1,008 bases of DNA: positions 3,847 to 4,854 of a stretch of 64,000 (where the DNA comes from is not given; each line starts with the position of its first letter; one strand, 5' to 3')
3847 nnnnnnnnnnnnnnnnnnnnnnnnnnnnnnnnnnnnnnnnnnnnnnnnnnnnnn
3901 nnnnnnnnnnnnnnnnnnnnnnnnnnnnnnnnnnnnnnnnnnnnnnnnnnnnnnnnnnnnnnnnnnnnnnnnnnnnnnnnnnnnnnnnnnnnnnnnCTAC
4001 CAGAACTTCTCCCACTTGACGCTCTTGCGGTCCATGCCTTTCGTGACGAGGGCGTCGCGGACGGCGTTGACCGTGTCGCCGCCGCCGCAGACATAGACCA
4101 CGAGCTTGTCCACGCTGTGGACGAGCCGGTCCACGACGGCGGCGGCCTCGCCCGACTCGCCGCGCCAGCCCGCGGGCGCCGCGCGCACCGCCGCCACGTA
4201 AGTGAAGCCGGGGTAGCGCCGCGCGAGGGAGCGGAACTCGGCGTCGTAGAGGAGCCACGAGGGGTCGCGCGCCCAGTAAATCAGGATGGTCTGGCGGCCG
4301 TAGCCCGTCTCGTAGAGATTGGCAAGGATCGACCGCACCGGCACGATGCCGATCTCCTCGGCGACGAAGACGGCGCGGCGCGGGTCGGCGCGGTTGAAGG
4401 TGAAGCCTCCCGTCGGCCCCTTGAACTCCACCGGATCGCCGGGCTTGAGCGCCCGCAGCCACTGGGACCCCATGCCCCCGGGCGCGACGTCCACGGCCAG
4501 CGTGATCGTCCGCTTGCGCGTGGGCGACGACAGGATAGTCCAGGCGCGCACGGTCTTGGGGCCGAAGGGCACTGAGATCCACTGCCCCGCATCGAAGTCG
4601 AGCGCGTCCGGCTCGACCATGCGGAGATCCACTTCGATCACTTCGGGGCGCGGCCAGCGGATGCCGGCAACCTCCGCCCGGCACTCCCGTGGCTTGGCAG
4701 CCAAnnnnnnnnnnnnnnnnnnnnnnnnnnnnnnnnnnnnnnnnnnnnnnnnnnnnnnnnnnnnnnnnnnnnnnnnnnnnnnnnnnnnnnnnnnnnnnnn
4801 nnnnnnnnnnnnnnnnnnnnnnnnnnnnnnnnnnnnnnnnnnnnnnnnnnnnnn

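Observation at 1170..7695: Unusual five-gene minus-strand cluster: GT4 glycosyltransferase, ThDP enzyme, FNR-like reductase, F420-type LLM and fused rhamnulose-1-P aldolase/SDR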

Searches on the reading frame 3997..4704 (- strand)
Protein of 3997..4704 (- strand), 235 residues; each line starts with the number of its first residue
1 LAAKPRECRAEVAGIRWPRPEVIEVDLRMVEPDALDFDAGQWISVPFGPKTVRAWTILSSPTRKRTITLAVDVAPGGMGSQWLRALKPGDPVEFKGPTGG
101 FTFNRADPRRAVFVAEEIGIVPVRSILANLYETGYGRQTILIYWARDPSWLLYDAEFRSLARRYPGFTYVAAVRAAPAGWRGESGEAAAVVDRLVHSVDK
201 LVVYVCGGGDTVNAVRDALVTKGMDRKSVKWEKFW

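Call 3: search_protein_families(library=pfam, proteins=[window:3997-4704:-], max_evalue=0.001)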
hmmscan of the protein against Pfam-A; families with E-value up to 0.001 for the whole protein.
window:3997-4704:- (235 aa): 2 families
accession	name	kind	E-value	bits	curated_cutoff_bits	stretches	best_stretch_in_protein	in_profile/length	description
PF00970.30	FAD_binding_6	-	1.7e-10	41.6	21.1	1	31-102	23-98/99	Oxidoreductase FAD-binding domain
PF00175.26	NAD_binding_1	-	2.3e-09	38.3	22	1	119-214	7-106/109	Oxidoreductase NAD-binding domain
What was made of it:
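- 3997..4704 (-): Fre/LuxG-sized FNR-family flavin or ferredoxin reductase-like protein, 235 aa, with no Fe-S domain. Accessory gene. Pfam FAD_binding_6 plus NAD_binding_1 (call 3).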

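Call 4: search_protein_families(library=ncbifam, proteins=[window:3997-4704:-], max_evalue=0.001)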
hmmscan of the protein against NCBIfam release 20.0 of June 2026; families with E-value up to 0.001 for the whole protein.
window:3997-4704:- (235 aa): 21 families
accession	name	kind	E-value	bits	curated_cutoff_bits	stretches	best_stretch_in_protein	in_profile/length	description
NF040810.1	BenC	equivalog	1.2e-26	93.7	430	1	6-234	103-330/333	benzoate 1,2-dioxygenase electron transfer component BenC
NF045803.1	MethMoxFADbindMmoC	equivalog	8.1e-23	80.7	500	1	8-234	107-340/343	aromatic/alkene monooxygenase hydroxylase FAD-binding subunit MmoC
NF005963.0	PRK08051.1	equivalog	1.8e-22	79.8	230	1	19-222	15-217/233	NAD(P)H-flavin reductase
NF007964.0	PRK10684.1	equivalog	3e-22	79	383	1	11-234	13-237/333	NADH oxidoreductase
NF008822.0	PRK11872.1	equivalog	1.5e-18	66.9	402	1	23-234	124-335/341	anthranilate 1,2-dioxygenase electron transfer component AntC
NF052252.1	flav_redu_LuxG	exception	5.8e-17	61.6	340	1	32-222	23-216/232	flavin mononucleotide reductase LuxG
TIGR02160.1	PA_CoA_Oxy5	hypoth_equivalog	5.4e-16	58.3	420.8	1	34-234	30-241/352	1,2-phenylacetyl-CoA epoxidase subunit PaaE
NF058606.1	GlBtMonoRdsGbcB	equivalog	1.7e-15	56.8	500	1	40-234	46-247/362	glycine betaine monooxygenase reductase subunit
NF009805.0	PRK13289.1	equivalog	2.8e-14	52.9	432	1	35-234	183-392/399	NO-inducible flavohemoprotein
TIGR01941.1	nqrF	equivalog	4.1e-14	52.3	295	1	50-233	204-402/405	NADH:ubiquinone reductase (Na(+)-transporting) subunit F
NF006220.0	PRK08345.1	subfamily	2.6e-09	36.7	395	1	35-159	41-165/294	cytochrome-c3 hydrogenase subunit gamma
NF040830.1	sulfhyd_ShyC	equivalog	1.3e-08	34.4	600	1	34-157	36-157/288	NAD(P)-dependent hydrogenase/sulfhydrogenase 2 subunit gamma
NF000799.0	PRK00054.1-4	equivalog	1.8e-07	30.5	314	1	76-219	74-206/258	dihydroorotate dehydrogenase electron transfer subunit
NF004317.0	PRK05713.1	equivalog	2.2e-07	30.5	338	1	9-229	93-303/312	iron-sulfur-binding ferredoxin reductase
NF040835.1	sulfhyd_HydG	equivalog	4.1e-06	26.3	650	1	36-225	49-239/292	NADPH-dependent hydrogenase/sulfhydrogenase 1 subunit gamma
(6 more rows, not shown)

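Call 30: search_solved_structures(query=window:3997-4704:-, max_evalue=0.000001)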
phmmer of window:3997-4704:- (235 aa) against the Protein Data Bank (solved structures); distinct sequences matched with E-value up to 0.000001: 19.
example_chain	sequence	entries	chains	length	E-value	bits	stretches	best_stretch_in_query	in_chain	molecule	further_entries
2r6h_A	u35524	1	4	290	5.5e-17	65.1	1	73-232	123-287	NADH:ubiquinone oxidoreductase, Na translocating, F subunit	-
1tvc_A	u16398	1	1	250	9.6e-15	57.8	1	9-234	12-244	METHANE MONOOXYGENASE COMPONENT C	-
7qty_A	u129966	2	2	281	4.3e-14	55.6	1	51-190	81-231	Na(+)-translocating NADH-quinone reductase subunit F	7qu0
1krh_A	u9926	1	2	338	1.9e-12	50.2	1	25-234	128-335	Benzoate 1,2-Dioxygenase Reductase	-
1qfj_A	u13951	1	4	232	6e-12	48.6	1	27-221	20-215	PROTEIN (FLAVIN REDUCTASE)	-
2eix_A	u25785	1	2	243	4.9e-11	45.6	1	33-219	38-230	NADH-cytochrome b5 reductase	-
7qu3_A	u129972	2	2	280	2e-09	40.4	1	71-232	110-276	Na(+)-translocating NADH-quinone reductase subunit F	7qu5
5ogx_A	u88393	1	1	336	6.1e-09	38.8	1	27-232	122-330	Cytochrome P450 reductase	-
4wqm_A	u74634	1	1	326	9.6e-08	34.9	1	6-151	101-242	Toluene-4-monooxygenase electron transfer component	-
2xnc_A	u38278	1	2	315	3.3e-07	33.1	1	63-221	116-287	FERREDOXIN--NADP REDUCTASE, LEAF ISOZYME, CHLOROPLASTIC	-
9kk7_A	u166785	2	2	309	3.4e-07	33.1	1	72-218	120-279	Ferredoxin--NADP reductase, chloroplastic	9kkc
3lo8_A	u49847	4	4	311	3.5e-07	33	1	72-218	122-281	Ferredoxin--NADP reductase | Ferredoxin-NADP reductase | Ferredoxin--NADP reductase, chloroplastic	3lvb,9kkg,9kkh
9l8g_A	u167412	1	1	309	3.5e-07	33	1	72-218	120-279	Ferredoxin--NADP reductase, chloroplastic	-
5vw5_A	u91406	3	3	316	3.6e-07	33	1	72-218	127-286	Ferredoxin--NADP reductase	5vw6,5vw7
5vw2_A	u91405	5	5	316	3.6e-07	33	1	72-218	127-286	Ferredoxin--NADP reductase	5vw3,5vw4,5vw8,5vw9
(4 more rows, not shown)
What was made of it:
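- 3997..4704 (-): PDB matches: NqrF, MmoC, BenC, Fre (call 30).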
